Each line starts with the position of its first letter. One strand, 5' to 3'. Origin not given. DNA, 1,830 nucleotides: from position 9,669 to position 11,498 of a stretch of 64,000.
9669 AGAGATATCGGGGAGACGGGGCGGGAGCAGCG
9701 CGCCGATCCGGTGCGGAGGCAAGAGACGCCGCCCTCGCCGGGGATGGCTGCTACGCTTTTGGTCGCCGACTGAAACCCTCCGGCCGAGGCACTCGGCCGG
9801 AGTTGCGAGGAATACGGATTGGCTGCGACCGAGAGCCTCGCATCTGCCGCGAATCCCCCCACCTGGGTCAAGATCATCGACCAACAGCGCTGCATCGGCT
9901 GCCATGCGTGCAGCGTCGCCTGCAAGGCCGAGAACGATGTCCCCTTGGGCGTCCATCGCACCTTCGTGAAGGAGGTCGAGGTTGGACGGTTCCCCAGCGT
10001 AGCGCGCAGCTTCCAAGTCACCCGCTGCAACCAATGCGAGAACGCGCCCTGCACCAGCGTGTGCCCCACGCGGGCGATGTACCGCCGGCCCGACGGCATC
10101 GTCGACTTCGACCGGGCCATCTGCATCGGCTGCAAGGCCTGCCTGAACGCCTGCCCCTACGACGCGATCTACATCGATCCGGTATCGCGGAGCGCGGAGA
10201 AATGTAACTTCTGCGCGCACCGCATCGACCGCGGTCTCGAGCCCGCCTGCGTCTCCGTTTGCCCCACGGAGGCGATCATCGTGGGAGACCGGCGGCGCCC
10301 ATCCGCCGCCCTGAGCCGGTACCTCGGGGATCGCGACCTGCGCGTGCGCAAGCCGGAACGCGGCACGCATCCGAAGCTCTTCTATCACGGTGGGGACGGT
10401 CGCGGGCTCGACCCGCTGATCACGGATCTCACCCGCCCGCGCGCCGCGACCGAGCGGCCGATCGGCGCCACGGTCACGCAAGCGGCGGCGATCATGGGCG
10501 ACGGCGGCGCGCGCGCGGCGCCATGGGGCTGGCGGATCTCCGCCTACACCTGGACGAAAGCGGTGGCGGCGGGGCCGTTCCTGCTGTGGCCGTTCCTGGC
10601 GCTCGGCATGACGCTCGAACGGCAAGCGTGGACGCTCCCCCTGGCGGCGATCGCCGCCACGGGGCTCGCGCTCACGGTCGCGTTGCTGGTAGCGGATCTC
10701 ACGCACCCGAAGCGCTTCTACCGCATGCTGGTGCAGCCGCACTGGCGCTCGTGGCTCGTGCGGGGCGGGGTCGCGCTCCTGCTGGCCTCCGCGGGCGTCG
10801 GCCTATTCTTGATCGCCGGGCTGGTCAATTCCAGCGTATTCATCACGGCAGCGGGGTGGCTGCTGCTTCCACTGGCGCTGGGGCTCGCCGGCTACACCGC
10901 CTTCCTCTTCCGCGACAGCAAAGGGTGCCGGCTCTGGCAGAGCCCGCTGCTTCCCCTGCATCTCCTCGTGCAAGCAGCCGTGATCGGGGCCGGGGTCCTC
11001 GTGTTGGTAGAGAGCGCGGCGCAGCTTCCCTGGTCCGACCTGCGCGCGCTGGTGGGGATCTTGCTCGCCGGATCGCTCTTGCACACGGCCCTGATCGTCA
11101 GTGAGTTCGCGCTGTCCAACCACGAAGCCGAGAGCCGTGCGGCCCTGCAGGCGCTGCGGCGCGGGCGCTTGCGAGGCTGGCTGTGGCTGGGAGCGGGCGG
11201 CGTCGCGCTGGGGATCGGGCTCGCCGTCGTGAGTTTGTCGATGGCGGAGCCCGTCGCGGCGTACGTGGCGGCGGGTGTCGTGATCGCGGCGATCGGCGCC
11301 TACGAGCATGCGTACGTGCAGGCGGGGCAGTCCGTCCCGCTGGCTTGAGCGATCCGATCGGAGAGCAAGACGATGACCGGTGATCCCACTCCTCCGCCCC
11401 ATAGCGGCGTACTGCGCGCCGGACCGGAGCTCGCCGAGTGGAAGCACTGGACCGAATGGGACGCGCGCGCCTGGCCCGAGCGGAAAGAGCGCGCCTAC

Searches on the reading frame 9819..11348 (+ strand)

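Call 11: search_protein_families(library=ncbifam, proteins=[window:9819-11348:+], max_evalue=0.001)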
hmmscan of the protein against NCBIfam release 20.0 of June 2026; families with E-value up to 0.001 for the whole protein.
window:9819-11348:+ (509 aa): 50 families (the best 25 are shown)
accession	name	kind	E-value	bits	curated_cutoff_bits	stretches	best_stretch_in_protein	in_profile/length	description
NF011569.0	PRK14993.1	equivalog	2e-51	174.8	416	1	18-195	46-227/244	tetrathionate reductase subunit TtrB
TIGR03149.1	cyt_nit_nrfC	equivalog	2e-46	158.1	377.6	1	16-188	39-214/225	cytochrome c nitrite reductase Fe-S protein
NF041715.1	arsenate_red_ArrB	equivalog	1.3e-45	155.8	450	2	19-119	6-106/233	arsenate respiratory reductase iron-sulfur subunit ArrB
NF045797.1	DsrO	equivalog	1e-42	146.2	200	1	9-190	37-234/235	sulfate reduction electron transfer complex DsrMKJOP subunit DsrO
TIGR02951.1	DMSO_dmsB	equivalog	1.3e-35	122.8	214.1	1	20-157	6-152/161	DMSO/selenate family reductase complex B subunit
NF038355.1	FDH3_beta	equivalog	1.9e-28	99.7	240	1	19-120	6-104/180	formate dehydrogenase FDH3 subunit beta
TIGR03478.1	DMSO_red_II_bet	subfamily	4.7e-26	91.5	480.7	1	56-189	117-252/321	DMSO reductase family type II enzyme, iron-sulfur subunit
NF008134.0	PRK10882.1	equivalog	8.9e-26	90.7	263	1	64-161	107-211/329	hydrogenase 2 operon protein HybA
NF042979.1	EthbenzDh_ebdB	equivalog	6.3e-25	87.8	740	1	55-206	138-294/354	ethylbenzene dehydrogenase subunit beta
TIGR01582.1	FDH-beta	equivalog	9.6e-25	87.2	334.7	1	6-158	11-182/283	formate dehydrogenase subunit beta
NF045715.1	sulf_resp_HmcB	equivalog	5.2e-24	84.9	420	1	18-159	39-199/307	sulfate respiration complex iron-sulfur protein HmcB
NF007658.0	PRK10330.1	equivalog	5.9e-22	78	260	1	19-160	6-159/181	electron transport protein HydN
NF009408.0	PRK12769.1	equivalog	9.1e-21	73.6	1003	1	19-155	6-144/659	formate-dependent uric acid utilization protein AegA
NF009451.0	PRK12809.1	equivalog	2e-19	69.3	1154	1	21-157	8-138/639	formate-dependent uric acid utilization protein YgfT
NF041782.1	mnquin_red_QrcC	equivalog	2.2e-19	70.1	400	1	16-119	1-118/239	menaquinone reductase iron-sulfur cluster-binding subunit QrcC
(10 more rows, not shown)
